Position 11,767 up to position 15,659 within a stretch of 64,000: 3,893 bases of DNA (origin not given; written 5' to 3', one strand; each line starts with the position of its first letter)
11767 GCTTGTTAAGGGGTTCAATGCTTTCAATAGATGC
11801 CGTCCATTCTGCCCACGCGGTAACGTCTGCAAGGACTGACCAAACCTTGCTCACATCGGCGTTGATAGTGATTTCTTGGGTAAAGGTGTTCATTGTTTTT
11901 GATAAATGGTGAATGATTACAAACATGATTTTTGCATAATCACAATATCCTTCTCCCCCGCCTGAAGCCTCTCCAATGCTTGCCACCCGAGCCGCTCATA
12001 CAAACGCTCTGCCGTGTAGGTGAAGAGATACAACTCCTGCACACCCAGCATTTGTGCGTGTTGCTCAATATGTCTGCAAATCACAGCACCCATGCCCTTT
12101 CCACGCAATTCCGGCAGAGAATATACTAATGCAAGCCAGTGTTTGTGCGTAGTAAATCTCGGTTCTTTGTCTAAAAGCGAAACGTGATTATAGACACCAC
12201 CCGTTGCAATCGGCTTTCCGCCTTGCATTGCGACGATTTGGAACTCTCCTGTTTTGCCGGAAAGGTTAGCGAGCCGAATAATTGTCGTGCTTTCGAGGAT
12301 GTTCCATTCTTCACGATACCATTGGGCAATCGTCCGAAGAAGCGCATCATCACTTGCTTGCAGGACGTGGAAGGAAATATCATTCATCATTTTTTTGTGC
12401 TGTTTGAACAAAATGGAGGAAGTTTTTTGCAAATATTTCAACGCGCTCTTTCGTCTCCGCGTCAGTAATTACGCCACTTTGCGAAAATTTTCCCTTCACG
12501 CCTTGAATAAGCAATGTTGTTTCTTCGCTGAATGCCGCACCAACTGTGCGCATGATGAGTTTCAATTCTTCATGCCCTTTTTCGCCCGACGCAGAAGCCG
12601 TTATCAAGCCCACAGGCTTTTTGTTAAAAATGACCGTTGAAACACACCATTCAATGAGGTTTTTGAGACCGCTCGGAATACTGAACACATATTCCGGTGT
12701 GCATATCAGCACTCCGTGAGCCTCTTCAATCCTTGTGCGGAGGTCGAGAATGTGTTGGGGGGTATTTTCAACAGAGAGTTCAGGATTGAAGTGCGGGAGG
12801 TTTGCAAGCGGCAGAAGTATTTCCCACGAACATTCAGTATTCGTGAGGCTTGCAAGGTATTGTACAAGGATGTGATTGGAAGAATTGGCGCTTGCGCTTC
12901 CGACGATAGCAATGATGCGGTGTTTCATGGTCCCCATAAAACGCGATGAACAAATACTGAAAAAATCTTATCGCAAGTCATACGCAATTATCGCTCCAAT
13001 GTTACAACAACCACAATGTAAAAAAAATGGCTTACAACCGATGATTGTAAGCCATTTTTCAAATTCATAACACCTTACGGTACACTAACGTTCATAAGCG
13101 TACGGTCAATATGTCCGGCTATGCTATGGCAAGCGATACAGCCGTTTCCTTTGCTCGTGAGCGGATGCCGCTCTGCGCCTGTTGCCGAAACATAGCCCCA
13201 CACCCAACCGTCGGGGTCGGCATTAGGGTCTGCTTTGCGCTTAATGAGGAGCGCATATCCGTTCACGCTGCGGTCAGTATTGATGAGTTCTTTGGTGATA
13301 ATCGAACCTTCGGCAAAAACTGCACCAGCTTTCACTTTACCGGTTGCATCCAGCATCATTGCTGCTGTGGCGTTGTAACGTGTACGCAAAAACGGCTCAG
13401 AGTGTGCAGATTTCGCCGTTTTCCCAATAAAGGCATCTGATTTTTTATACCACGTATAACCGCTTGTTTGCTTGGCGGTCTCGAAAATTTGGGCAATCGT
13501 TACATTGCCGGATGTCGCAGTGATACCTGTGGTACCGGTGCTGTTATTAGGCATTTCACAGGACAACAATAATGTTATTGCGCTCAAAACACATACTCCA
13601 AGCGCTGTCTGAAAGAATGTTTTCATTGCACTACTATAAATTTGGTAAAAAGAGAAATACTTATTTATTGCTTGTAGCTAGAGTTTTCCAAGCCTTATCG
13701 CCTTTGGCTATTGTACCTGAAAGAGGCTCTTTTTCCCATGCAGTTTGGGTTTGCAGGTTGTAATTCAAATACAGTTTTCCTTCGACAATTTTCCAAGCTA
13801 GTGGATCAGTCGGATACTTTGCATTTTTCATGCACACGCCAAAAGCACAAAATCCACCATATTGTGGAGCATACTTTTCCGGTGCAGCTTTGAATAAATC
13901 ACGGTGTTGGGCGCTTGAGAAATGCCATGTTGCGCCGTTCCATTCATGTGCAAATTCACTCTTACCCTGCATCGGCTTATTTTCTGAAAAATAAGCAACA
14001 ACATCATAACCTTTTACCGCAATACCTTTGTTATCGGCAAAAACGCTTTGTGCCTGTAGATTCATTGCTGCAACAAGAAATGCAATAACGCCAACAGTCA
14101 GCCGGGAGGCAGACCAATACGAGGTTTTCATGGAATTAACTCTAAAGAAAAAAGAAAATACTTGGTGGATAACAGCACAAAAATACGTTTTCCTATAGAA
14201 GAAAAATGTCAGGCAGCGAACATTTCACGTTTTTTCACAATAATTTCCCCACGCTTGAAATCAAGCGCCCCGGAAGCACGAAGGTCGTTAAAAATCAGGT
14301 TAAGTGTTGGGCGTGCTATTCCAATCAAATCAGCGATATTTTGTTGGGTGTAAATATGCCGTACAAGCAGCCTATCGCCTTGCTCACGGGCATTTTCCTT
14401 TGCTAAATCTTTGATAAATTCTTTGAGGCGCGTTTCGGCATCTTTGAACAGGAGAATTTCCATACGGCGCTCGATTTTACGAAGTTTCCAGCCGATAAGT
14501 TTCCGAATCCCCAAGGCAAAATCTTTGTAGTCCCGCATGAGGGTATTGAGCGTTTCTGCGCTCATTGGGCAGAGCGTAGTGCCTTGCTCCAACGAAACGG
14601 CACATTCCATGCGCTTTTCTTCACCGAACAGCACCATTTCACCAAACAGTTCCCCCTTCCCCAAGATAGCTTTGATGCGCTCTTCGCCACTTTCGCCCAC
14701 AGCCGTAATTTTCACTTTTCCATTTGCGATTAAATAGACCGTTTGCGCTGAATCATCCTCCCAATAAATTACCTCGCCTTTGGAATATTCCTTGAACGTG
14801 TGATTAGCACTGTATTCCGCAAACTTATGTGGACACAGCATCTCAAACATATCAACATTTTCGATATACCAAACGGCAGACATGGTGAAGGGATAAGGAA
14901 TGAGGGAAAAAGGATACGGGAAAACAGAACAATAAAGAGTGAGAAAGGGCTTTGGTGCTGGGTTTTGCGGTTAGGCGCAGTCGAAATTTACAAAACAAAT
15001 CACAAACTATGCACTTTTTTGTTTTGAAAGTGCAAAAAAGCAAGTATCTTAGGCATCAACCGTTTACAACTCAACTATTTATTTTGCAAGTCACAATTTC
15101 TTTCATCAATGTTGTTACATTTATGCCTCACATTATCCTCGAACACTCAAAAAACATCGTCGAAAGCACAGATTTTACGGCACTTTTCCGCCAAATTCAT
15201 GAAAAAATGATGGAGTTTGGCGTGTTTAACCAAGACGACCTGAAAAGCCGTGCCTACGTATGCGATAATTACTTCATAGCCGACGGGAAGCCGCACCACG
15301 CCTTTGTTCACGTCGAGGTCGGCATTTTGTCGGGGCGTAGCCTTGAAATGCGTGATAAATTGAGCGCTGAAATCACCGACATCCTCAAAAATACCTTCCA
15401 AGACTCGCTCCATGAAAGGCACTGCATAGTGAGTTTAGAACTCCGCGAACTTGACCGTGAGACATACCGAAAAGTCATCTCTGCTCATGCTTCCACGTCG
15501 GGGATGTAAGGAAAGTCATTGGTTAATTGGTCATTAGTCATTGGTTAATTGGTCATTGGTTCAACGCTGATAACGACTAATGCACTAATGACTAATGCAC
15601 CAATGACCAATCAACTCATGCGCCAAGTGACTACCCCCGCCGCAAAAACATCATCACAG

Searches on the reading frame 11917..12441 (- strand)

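Call 86: search_protein_families(library=pfam, proteins=[window:11917-12441:-], max_evalue=0.0001)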
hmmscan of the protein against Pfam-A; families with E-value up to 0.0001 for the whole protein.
window:11917-12441:- (174 aa): 2 families
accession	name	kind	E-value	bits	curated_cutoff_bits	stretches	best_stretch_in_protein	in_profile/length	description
PF00583.31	Acetyltransf_1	-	1.6e-09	38.5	20.7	1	38-153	4-116/116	Acetyltransferase (GNAT) family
PF13508.13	Acetyltransf_7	-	1.8e-07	31.9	27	1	69-154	6-83/84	Acetyltransferase (GNAT) domain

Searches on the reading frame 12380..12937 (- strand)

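Call 86: search_protein_families(library=pfam, proteins=[window:12380-12937:-], max_evalue=0.0001)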
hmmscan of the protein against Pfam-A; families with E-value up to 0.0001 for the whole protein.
window:12380-12937:- (185 aa): 2 families
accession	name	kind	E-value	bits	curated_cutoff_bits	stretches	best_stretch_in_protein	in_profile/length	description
PF03358.20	FMN_red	-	1.5e-24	86.8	24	1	7-139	2-142/152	NADPH-dependent FMN reductase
PF02525.22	Flavodoxin_2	-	2.1e-06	28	27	1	7-104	2-110/198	Flavodoxin-like fold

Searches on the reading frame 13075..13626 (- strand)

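Call 86: search_protein_families(library=pfam, proteins=[window:13075-13626:-], max_evalue=0.0001)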
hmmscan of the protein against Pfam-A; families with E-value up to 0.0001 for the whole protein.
window:13075-13626:- (183 aa): 1 family
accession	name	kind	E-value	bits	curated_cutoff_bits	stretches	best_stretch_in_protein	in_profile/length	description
PF16694.10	Cytochrome_P460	-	4.3e-05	24.3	27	0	85-170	28-117/125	Cytochrome P460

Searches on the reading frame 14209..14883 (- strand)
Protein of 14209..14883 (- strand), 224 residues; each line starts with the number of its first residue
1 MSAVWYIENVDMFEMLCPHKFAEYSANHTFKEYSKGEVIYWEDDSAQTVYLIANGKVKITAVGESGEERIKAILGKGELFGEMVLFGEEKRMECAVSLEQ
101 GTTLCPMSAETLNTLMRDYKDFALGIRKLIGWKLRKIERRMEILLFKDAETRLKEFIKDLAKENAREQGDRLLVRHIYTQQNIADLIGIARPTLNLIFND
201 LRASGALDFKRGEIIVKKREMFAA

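Call 86: search_protein_families(library=pfam, proteins=[window:14209-14883:-], max_evalue=0.0001)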
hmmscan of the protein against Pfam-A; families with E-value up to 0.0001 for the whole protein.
window:14209-14883:- (224 aa): 2 families
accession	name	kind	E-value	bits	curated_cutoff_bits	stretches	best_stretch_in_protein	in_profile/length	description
PF00027.35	cNMP_binding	-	1.8e-19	69.9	27.5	1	31-118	2-88/89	Cyclic nucleotide-binding domain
PF13545.12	HTH_Crp_2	-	2.1e-09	37.6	27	1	152-221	2-66/70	Crp-like helix-turn-helix domain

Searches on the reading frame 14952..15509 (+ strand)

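Call 86: search_protein_families(library=pfam, proteins=[window:14952-15509:+], max_evalue=0.0001)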
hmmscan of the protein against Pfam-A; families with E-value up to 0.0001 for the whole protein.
window:14952-15509:+ (185 aa): 1 family
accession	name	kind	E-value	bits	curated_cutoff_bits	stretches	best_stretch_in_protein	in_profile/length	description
PF02962.20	CHMI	-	1.1e-28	100.6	26.5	1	59-175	1-117/124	5-carboxymethyl-2-hydroxymuconate isomerase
